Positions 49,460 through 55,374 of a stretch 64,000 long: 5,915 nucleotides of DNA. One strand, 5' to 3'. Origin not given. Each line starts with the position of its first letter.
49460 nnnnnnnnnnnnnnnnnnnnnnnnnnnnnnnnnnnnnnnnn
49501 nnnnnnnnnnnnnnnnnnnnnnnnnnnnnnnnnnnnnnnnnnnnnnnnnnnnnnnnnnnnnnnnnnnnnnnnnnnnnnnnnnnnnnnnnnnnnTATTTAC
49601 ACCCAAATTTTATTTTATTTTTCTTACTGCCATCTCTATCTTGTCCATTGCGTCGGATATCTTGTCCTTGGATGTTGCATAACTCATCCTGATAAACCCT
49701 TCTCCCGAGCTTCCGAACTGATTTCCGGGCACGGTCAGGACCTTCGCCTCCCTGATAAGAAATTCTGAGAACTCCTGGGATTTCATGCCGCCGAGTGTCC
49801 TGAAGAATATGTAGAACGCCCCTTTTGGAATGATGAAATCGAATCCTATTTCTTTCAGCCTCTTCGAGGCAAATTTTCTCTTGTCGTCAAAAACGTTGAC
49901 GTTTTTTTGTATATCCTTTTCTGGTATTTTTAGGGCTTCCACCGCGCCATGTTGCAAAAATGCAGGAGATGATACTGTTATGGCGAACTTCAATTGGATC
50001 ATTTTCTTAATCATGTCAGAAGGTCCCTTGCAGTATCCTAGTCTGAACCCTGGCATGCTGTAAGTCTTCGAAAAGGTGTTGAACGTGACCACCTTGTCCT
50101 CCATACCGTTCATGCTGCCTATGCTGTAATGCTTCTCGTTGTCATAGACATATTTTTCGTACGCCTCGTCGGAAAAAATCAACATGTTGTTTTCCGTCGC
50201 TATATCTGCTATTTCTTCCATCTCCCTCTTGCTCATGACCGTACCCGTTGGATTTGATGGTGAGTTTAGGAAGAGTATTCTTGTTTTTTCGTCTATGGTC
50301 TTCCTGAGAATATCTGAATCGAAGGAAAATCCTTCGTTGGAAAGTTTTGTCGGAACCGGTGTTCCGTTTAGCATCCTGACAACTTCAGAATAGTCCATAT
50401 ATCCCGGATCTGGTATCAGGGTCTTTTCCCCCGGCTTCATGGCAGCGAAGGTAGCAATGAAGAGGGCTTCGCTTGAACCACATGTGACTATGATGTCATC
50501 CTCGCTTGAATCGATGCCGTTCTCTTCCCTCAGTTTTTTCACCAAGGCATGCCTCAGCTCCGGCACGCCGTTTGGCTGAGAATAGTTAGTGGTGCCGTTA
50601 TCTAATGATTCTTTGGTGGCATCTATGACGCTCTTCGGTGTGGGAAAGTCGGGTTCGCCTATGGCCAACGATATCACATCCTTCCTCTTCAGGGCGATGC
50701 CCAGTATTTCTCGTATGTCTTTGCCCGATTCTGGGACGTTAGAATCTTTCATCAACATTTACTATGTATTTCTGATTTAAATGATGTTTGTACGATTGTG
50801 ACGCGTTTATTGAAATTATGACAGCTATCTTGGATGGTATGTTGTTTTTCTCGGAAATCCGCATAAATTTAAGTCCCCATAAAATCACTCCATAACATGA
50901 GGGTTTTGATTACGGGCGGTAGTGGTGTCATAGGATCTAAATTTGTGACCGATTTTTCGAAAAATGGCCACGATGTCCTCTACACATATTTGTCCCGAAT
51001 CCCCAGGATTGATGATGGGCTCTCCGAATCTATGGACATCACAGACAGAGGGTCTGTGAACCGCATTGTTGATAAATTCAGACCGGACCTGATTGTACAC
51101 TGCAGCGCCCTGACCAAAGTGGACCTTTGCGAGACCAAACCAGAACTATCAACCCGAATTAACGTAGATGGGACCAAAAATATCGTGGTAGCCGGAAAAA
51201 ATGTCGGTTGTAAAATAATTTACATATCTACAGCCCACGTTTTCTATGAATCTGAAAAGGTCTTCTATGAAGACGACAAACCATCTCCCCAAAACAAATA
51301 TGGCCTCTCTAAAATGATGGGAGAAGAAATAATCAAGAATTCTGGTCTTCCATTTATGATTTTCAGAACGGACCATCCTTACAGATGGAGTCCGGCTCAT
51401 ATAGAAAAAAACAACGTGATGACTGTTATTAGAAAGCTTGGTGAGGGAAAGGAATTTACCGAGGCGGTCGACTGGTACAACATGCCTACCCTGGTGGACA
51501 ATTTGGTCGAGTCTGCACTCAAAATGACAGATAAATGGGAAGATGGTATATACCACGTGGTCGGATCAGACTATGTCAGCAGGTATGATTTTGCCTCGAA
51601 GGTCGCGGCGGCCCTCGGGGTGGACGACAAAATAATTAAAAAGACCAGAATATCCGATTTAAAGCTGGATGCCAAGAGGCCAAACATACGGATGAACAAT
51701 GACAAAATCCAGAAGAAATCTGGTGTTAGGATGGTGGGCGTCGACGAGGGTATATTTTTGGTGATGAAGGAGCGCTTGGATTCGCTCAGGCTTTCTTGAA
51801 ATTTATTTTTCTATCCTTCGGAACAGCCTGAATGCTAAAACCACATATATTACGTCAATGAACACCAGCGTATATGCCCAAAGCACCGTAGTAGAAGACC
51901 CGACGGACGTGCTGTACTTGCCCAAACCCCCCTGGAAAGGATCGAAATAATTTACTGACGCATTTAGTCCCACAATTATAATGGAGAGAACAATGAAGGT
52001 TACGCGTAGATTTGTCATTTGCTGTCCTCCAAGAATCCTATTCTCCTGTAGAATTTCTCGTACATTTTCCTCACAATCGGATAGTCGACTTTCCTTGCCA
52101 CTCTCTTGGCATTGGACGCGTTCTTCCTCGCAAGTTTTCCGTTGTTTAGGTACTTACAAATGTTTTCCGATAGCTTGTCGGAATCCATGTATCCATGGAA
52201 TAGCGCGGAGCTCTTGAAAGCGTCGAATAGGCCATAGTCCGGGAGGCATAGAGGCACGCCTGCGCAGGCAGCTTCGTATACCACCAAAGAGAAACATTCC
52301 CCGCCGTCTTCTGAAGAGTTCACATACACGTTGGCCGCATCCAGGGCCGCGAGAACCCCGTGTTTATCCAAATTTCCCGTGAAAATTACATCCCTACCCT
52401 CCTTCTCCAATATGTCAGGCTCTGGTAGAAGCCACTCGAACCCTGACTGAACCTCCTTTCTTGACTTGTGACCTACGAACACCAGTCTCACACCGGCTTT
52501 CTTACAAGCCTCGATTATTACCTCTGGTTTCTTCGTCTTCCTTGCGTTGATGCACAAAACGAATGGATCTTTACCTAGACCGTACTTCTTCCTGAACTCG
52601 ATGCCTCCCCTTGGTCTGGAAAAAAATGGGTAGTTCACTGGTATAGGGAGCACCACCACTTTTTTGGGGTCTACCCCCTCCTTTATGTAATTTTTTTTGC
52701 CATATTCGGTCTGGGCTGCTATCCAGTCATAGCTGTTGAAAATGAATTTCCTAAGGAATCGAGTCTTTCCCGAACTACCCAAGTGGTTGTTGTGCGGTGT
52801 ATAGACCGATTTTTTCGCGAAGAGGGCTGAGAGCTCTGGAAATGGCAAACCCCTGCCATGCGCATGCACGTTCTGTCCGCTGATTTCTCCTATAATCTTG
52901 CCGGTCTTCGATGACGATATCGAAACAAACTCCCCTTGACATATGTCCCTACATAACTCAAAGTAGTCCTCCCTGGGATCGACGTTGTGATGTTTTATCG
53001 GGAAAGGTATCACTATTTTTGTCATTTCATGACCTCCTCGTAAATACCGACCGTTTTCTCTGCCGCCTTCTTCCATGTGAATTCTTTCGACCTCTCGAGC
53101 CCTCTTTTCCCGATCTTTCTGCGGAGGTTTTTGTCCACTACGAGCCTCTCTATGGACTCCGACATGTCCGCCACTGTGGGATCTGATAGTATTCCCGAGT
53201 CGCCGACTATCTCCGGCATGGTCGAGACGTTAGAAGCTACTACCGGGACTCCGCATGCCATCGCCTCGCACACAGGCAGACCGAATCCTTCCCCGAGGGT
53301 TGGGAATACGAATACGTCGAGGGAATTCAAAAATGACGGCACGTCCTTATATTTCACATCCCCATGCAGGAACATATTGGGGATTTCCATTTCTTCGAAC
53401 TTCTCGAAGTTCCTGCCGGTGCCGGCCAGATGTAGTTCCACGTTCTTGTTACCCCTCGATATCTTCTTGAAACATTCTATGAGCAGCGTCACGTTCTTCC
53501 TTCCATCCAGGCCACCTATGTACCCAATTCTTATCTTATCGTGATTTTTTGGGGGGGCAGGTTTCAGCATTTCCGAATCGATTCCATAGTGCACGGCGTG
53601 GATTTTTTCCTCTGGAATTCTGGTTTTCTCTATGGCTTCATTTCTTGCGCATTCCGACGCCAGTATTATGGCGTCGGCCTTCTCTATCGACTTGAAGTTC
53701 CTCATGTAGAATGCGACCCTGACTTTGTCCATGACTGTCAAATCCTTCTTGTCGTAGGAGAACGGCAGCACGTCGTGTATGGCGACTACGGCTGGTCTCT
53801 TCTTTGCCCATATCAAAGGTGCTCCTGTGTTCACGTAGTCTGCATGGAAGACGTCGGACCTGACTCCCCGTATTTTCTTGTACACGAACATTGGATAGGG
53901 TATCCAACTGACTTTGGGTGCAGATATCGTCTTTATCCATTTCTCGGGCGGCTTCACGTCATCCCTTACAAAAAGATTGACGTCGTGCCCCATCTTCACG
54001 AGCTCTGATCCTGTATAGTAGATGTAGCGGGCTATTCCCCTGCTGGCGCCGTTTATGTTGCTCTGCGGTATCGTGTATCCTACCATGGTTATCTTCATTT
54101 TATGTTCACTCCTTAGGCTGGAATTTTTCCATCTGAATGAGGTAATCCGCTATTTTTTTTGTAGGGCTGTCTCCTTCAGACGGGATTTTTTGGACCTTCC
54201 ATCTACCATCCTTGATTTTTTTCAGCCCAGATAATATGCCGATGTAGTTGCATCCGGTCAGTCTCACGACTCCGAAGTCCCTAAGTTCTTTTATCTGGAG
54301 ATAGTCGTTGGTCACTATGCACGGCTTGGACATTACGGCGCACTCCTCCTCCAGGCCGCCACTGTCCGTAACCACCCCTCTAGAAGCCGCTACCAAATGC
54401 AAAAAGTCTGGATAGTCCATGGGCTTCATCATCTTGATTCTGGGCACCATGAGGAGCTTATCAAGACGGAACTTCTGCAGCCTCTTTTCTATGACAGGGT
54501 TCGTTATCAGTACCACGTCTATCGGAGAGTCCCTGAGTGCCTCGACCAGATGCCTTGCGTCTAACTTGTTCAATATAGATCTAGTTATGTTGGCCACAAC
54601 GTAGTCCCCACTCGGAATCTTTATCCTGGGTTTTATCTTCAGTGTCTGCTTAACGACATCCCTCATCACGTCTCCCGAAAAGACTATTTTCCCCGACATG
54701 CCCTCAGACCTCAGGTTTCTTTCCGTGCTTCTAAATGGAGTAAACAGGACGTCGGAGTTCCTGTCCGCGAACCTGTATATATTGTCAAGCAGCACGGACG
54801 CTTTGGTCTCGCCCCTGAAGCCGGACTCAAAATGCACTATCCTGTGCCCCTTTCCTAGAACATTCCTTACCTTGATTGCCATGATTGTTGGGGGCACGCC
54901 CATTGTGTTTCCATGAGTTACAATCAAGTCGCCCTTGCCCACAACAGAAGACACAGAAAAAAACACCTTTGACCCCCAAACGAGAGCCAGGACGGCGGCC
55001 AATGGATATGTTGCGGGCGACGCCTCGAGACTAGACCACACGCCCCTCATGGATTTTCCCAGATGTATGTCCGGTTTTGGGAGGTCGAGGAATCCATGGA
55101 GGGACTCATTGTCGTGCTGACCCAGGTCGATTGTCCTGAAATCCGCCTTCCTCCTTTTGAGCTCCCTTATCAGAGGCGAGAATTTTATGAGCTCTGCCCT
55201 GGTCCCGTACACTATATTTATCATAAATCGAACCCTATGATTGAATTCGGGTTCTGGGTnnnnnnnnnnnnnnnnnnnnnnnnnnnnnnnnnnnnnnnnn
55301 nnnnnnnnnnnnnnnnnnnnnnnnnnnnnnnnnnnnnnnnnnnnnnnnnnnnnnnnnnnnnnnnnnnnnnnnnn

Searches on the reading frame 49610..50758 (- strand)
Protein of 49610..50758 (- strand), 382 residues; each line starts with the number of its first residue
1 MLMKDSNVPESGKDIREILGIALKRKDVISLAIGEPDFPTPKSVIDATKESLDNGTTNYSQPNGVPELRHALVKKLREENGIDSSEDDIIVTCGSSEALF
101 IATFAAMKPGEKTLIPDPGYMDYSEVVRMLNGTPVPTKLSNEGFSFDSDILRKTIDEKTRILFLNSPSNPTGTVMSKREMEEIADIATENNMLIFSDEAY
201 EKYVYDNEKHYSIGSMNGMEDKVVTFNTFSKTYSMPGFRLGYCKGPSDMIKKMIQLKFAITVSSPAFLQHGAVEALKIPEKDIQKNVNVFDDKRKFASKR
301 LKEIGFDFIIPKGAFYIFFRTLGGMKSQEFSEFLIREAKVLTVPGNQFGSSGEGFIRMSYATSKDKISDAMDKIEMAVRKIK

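Call 20: search_protein_families(library=ncbifam, proteins=[window:49610-50758:-], max_evalue=0.00001)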
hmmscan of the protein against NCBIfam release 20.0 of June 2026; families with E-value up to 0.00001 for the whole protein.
window:49610-50758:- (382 aa): 75 families (the best 25 are shown)
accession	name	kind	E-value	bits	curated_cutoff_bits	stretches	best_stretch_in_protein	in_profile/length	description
NF041364.1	GntC_guanitoxin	equivalog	1.1e-96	323.8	415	1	29-375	1-354/356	guanitoxin biosynthesis PLP-dependent (S)-gamma-hydroxy-L-arginine cyclodehydratase GntC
NF041091.1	asp_aminotase_Arch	equivalog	7.8e-94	314.6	550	1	24-376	25-373/376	aspartate aminotransferase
NF005816.0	PRK07682.1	equivalog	7e-92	308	620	1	14-381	17-386/390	aminotransferase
NF006229.0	PRK08361.1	equivalog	8.2e-91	304.9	624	1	14-380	21-390/391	aspartate aminotransferase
NF005817.0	PRK07683.1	equivalog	1.9e-87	293.5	575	1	14-380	16-383/387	aminotransferase A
NF004975.0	PRK06348.1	equivalog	2.3e-82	277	549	1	16-375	19-380/384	pyridoxal phosphate-dependent aminotransferase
NF004770.0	PRK06108.1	subfamily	4.4e-82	276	422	1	9-379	21-393/396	pyridoxal phosphate-dependent aminotransferase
TIGR03540.1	DapC_direct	equivalog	4e-79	266.3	593.25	1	24-375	27-381/383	LL-diaminopimelate aminotransferase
NF006756.0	PRK09276.1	subfamily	4e-79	266.3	507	1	24-376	29-384/387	LL-diaminopimelate aminotransferase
NF005588.0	PRK07309.1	equivalog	3.9e-74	249.9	576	1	26-379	30-387/391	pyridoxal phosphate-dependent aminotransferase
NF004769.0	PRK06107.1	equivalog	1.9e-73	247.6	617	1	24-381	31-401/402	aspartate transaminase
NF006230.0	PRK08363.1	equivalog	2.8e-73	247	534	1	24-380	28-394/398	alanine aminotransferase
NF005977.0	PRK08068.1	subfamily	4.1e-69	233.7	494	1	24-375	30-384/391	transaminase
NF005744.0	PRK07568.1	subfamily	5.9e-68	229.5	389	1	26-380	30-392/398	pyridoxal phosphate-dependent aminotransferase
NF005855.0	PRK07777.1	equivalog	6.6e-68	229.8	553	1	24-376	26-386/391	pyridoxal phosphate-dependent aminotransferase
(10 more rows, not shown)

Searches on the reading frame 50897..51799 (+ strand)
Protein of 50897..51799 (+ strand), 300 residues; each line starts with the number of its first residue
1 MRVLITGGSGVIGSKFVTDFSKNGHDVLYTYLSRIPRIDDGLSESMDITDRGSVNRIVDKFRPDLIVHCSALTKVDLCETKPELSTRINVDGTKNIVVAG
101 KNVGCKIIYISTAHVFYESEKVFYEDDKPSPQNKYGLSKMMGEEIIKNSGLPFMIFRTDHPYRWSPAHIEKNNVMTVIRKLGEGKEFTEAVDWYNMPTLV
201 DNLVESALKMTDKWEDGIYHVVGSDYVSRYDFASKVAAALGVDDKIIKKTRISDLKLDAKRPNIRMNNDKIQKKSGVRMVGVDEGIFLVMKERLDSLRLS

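Call 20: search_protein_families(library=ncbifam, proteins=[window:50897-51799:+], max_evalue=0.00001)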
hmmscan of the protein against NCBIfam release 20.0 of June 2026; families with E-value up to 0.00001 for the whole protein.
window:50897-51799:+ (300 aa): 18 families
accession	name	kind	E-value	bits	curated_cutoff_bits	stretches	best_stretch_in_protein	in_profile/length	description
TIGR01214.1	rmlD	equivalog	7.6e-52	176.2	224.05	1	2-279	1-271/285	dTDP-4-dehydrorhamnose reductase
NF007440.0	PRK09987.1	equivalog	6.7e-24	84.7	308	1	47-286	39-286/299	dTDP-4-dehydrorhamnose reductase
TIGR01179.1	galE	equivalog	1.2e-18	67.1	262.3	1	2-148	1-158/332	UDP-glucose 4-epimerase GalE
TIGR01181.1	dTDP_gluc_dehyt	equivalog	4.8e-15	55.4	365.1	1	2-155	1-175/321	dTDP-glucose 4,6-dehydratase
TIGR02197.1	heptose_epim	equivalog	5.3e-14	52.1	274.6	1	3-148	1-151/316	ADP-glyceromanno-heptose 6-epimerase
NF007956.0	PRK10675.1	subfamily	7.8e-13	48.3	394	1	1-148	1-162/338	UDP-glucose 4-epimerase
NF043036.1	ErythonDh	equivalog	6.2e-11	42.1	325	1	1-147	1-161/321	D-erythronate dehydrogenase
NF058621.1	DiazavRedAvaA7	equivalog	2.7e-09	37.1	400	1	1-108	1-109/304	3-diazoavenalumate denitrifying reductase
TIGR04180.1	EDH_00030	hypoth_equivalog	8.4e-09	34.9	475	1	3-187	1-199/297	NAD-dependent 4,6-dehydratase LegB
TIGR01746.1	Thioester-redct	subfamily_domain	3.1e-08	33.3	213.35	1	64-158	90-192/371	thioester reductase domain-containing protein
TIGR03466.1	HpnA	hypoth_equivalog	4.1e-08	32.5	367.65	1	1-148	1-154/327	hopanoid-associated sugar epimerase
NF007490.0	PRK10084.1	subfamily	6.7e-08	31.9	649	1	1-101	1-112/361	dTDP-glucose 4,6-dehydratase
TIGR02622.1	CDP_4_6_dhtase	equivalog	1.6e-07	30.8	278.45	1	42-147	54-166/352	CDP-glucose 4,6-dehydratase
TIGR03589.1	PseB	equivalog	2.3e-07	30.1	407.75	1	47-113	61-126/324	UDP-N-acetylglucosamine 4,6-dehydratase (inverting)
NF042422.1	oxyalk_red_OleD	equivalog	2.6e-07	30.3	580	1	1-120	1-118/329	2-alkyl-3-oxoalkanoate reductase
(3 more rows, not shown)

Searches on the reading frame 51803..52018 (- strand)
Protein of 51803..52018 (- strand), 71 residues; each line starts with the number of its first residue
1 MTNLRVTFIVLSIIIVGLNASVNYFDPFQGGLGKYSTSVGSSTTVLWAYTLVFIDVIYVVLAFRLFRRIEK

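Call 70: search_protein_families(library=pfam, proteins=[window:51803-52018:-], max_evalue=0.001)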
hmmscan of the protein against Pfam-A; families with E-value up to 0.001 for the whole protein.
window:51803-52018:- (71 aa): 0 families
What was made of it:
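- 51803..52018 (-): Conserved 71-aa ORF with two predicted TM helices and unknown role. No Pfam hit (call 70).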

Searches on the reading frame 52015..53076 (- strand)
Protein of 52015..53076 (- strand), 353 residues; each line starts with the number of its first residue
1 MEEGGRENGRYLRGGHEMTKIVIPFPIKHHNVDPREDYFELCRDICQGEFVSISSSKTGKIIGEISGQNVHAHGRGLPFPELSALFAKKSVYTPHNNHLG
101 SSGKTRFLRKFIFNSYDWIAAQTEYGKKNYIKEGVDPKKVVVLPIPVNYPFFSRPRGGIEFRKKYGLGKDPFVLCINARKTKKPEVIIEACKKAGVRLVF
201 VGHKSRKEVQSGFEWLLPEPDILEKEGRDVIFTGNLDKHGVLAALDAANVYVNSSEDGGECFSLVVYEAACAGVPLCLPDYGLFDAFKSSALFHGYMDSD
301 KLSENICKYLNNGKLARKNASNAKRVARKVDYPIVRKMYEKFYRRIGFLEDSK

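Call 70: search_protein_families(library=pfam, proteins=[window:52015-53076:-], max_evalue=0.001)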
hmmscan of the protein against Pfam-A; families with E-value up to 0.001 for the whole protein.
window:52015-53076:- (353 aa): 4 families
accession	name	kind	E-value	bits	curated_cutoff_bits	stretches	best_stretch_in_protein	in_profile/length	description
PF00534.26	Glycos_transf_1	-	1.1e-11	45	26.4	1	160-325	4-171/172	Glycosyl transferases group 1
PF13692.12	Glyco_trans_1_4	-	5.1e-08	33.7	27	1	187-312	20-142/142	Glycosyl transferases group 1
PF13439.12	Glyco_transf_4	-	3.3e-06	27.7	28.5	1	70-148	76-167/170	Glycosyltransferase Family 4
PF13524.12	Glyco_trans_1_2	-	8.7e-05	22.9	25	1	187-327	5-130/144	Glycosyl transferase-like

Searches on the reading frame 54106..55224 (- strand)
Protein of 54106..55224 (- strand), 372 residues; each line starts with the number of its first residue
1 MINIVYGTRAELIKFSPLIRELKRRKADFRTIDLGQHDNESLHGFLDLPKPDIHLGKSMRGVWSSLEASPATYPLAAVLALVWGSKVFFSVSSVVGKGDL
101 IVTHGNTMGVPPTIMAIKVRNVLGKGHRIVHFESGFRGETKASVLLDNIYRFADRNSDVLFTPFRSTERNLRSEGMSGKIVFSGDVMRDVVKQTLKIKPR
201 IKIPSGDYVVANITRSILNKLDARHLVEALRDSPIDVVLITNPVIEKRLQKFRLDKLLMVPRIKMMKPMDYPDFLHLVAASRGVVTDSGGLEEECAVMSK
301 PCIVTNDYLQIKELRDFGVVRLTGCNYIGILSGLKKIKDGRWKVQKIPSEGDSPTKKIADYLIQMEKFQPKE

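Call 70: search_protein_families(library=pfam, proteins=[window:54106-55224:-], max_evalue=0.001)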
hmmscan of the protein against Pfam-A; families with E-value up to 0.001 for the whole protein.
window:54106-55224:- (372 aa): 1 family
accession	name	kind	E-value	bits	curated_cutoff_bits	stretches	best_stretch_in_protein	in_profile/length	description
PF02350.25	Epimerase_2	-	4.8e-27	95.1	30.6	1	97-347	67-326/347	UDP-N-acetylglucosamine 2-epimerase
